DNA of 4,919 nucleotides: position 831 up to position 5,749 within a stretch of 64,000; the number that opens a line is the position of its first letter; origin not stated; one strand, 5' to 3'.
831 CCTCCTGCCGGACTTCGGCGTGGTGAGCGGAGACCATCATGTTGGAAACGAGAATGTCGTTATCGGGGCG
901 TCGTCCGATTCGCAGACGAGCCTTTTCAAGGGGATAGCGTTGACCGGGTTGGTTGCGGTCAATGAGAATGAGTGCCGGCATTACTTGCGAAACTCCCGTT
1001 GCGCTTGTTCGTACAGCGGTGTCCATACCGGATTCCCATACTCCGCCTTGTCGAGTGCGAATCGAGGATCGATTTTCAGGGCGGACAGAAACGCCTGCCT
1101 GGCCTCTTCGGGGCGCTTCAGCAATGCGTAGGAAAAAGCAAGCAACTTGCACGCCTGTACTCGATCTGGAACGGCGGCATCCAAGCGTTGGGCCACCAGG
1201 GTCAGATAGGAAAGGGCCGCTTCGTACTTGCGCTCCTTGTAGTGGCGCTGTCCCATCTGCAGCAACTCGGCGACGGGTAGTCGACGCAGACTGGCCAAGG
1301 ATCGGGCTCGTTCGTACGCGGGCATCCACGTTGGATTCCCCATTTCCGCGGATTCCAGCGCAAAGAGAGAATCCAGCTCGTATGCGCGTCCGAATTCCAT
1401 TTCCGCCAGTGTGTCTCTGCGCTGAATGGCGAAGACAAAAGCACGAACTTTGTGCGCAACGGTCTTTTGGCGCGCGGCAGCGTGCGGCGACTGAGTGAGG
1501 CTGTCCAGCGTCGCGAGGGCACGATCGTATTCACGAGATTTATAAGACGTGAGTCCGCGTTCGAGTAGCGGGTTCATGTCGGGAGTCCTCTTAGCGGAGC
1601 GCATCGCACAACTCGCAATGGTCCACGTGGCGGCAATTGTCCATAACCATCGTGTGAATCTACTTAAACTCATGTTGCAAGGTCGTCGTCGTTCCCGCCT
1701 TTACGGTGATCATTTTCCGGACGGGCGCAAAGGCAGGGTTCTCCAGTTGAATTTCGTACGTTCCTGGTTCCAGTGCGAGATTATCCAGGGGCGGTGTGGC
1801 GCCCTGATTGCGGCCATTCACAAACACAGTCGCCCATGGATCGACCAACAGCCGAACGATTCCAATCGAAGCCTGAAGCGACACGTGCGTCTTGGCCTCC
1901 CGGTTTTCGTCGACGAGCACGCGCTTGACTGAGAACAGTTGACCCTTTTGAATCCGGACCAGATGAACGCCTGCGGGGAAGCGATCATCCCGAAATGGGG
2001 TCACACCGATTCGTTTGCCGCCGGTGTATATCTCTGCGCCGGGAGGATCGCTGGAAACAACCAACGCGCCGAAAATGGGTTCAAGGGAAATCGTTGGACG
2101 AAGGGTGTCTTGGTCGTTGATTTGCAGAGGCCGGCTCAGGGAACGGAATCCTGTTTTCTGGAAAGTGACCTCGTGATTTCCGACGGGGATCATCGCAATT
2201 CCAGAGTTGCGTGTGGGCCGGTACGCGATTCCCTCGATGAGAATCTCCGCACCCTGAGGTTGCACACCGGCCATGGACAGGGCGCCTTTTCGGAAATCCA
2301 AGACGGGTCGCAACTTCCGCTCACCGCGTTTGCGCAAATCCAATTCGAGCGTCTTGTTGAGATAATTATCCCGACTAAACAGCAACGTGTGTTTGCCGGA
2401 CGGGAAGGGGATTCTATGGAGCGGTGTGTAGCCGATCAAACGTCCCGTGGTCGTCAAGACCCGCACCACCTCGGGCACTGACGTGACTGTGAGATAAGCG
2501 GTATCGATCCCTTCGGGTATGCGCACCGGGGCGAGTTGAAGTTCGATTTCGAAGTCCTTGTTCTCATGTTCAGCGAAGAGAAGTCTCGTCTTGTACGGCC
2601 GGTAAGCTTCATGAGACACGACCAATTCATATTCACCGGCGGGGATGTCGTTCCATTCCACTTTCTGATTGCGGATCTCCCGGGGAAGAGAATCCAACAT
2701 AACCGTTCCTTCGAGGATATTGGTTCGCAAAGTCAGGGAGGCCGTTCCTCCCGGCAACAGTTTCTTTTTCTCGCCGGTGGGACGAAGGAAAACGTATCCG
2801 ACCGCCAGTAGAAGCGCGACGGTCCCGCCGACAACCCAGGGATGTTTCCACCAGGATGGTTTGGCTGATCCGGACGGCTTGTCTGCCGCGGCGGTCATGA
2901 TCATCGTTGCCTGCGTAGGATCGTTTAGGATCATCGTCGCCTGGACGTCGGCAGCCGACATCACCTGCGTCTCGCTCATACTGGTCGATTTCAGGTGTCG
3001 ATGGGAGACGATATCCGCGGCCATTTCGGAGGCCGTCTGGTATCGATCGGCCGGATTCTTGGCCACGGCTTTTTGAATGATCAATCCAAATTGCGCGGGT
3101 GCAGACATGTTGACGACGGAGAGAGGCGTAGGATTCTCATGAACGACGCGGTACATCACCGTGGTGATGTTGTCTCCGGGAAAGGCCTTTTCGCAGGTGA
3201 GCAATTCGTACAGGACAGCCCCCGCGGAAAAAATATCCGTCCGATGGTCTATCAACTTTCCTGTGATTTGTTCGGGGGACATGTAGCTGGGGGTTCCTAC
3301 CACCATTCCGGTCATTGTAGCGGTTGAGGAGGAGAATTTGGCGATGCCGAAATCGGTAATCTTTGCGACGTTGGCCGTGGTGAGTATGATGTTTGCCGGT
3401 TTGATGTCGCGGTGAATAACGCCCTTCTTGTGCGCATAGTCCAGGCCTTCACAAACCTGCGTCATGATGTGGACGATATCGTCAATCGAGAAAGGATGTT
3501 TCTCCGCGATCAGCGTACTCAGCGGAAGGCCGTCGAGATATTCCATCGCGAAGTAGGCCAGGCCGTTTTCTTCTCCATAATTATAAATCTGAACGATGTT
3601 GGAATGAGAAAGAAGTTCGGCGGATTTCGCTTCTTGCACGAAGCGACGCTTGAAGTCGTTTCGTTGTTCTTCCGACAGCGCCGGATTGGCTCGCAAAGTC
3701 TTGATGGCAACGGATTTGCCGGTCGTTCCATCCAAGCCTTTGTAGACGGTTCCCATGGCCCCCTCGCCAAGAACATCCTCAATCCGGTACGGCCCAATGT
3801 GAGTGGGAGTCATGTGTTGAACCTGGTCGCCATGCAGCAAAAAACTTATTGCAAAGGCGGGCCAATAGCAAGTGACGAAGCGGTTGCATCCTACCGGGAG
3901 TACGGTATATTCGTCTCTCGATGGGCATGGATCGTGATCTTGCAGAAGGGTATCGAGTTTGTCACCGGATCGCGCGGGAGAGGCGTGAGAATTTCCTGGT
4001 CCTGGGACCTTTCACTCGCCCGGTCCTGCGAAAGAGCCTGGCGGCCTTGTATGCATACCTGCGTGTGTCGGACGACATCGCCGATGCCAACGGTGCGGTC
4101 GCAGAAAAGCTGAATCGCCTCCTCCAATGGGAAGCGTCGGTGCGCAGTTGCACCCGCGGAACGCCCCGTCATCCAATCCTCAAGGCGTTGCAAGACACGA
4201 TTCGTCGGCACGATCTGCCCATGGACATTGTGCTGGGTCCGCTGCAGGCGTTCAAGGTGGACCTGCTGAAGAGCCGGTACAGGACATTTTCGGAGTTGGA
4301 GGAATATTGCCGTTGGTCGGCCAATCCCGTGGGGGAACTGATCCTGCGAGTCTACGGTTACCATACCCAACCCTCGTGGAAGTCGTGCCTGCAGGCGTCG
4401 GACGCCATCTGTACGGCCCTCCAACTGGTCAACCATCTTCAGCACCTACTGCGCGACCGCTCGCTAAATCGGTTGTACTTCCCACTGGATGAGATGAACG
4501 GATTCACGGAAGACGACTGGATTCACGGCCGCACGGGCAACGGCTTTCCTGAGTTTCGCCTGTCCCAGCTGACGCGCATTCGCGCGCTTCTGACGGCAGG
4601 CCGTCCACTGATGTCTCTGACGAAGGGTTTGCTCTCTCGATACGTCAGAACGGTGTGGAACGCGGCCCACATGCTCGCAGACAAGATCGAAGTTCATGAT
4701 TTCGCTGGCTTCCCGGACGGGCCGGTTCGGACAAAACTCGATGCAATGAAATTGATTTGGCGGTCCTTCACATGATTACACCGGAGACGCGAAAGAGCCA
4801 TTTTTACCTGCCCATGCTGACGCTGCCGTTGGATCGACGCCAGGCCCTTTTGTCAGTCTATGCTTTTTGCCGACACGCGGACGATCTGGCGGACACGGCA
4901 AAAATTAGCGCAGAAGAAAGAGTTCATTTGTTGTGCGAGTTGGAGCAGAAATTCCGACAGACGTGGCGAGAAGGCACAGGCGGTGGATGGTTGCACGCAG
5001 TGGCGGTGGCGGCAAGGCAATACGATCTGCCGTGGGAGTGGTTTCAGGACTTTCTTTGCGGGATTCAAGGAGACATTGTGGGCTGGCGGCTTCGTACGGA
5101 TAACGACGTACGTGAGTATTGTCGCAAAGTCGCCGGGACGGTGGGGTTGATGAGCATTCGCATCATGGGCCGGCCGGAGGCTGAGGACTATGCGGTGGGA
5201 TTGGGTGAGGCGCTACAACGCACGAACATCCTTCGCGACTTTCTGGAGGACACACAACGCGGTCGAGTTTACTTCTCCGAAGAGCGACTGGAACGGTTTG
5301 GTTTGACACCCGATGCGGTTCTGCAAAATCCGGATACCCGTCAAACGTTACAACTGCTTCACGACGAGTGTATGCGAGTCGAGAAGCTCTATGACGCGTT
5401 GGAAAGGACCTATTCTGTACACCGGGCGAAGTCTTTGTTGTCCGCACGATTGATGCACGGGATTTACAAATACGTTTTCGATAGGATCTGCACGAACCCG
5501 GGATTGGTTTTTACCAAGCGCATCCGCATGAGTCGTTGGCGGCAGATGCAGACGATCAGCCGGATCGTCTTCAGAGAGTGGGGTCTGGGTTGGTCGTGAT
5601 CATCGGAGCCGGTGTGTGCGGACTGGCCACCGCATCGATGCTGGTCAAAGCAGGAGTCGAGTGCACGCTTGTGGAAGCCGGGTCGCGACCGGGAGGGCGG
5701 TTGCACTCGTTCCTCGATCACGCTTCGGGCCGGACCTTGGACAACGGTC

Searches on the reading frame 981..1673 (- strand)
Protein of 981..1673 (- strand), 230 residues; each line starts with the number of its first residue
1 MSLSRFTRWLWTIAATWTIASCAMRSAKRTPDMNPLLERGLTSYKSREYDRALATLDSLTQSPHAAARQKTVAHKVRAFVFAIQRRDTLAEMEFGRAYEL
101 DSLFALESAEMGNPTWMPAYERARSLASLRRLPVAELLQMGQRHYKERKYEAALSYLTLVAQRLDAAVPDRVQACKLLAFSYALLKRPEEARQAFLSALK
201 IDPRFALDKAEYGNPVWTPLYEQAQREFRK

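Call 51: search_protein_families(library=pfam, proteins=[window:981-1673:-], max_evalue=0.00001)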
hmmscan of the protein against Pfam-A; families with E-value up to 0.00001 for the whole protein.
window:981-1673:- (230 aa): 2 families
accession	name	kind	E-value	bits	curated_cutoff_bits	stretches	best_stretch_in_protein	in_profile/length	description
PF07719.23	TPR_2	-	7.7e-08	32.3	27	0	173-204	2-33/34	Tetratricopeptide repeat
PF00515.34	TPR_1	-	1e-07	31.9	27.8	0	173-205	2-34/34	Tetratricopeptide repeat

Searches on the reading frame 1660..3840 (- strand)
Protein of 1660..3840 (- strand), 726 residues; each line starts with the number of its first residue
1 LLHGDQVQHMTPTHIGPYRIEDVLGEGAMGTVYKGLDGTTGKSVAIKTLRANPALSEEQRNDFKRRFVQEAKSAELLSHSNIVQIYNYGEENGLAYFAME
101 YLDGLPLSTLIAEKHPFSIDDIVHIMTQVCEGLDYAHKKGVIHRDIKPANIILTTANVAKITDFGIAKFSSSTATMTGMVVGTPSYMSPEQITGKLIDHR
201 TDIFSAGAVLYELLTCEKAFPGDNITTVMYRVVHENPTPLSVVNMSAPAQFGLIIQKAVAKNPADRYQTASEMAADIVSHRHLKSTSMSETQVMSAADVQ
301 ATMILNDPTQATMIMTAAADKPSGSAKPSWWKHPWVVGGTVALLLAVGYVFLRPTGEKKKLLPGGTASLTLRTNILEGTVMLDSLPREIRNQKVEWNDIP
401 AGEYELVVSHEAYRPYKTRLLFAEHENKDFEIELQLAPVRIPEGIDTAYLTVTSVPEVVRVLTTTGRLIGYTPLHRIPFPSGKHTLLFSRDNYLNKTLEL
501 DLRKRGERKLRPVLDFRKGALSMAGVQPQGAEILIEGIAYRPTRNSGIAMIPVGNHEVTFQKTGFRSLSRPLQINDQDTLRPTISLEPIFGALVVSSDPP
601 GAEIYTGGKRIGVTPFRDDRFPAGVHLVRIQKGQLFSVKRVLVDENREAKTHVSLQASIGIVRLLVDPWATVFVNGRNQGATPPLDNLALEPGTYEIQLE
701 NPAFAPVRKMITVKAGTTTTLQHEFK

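Call 51: search_protein_families(library=pfam, proteins=[window:1660-3840:-], max_evalue=0.00001)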
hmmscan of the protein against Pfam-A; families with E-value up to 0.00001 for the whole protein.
window:1660-3840:- (726 aa): 6 families
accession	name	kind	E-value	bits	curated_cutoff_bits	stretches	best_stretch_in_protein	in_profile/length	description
PF00069.31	Pkinase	-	2e-56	191.8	31.7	1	18-270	1-254/263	Protein kinase domain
PF07714.23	PK_Tyr_Ser-Thr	-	1e-37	130.3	23.1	1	20-268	3-250/258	Protein tyrosine and serine/threonine kinase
PF08308.17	PEGA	-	6.6e-36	122.5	20.8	2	670-725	13-67/71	PEGA domain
PF13620.12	CarboxypepD_reg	-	4.7e-10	40.1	32.3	0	689-722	44-78/82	Carboxypeptidase regulatory-like domain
PF03109.22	ABC1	-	5.4e-06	26.2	22.9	0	97-170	145-217/244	ABC1 atypical kinase-like domain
PF13715.12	CarbopepD_reg_2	-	9.5e-06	26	32.2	0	397-436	39-78/88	CarboxypepD_reg-like domain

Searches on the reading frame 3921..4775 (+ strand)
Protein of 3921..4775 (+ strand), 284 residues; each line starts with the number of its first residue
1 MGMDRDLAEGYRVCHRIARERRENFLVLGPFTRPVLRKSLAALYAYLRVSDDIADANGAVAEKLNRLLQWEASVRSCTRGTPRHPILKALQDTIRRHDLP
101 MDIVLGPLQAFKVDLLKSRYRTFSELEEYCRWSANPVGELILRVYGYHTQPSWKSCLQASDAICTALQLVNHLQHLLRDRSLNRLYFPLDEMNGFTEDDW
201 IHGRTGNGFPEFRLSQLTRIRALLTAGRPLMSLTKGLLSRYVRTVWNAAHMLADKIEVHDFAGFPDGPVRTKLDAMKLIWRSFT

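Call 51: search_protein_families(library=pfam, proteins=[window:3921-4775:+], max_evalue=0.00001)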
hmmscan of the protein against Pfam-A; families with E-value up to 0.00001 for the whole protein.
window:3921-4775:+ (284 aa): 1 family
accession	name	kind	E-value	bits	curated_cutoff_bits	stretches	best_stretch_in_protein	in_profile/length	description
PF00494.24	SQS_PSY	-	1.2e-49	169.8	26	1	19-272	2-258/263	Squalene/phytoene synthase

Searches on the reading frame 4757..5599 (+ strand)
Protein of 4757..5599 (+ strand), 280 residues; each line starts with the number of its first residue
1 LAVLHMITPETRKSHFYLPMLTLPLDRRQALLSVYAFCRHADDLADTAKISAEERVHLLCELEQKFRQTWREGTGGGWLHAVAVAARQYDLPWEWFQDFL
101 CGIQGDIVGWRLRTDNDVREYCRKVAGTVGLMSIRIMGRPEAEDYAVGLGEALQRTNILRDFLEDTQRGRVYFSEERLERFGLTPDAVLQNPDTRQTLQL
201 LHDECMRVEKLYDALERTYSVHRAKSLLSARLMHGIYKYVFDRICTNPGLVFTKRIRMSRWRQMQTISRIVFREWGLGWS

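Call 51: search_protein_families(library=pfam, proteins=[window:4757-5599:+], max_evalue=0.00001)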
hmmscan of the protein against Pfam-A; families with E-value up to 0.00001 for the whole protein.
window:4757-5599:+ (280 aa): 1 family
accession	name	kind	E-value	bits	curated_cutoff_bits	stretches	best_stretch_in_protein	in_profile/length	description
PF00494.24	SQS_PSY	-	9.9e-55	186.5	26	1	14-262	6-263/263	Squalene/phytoene synthase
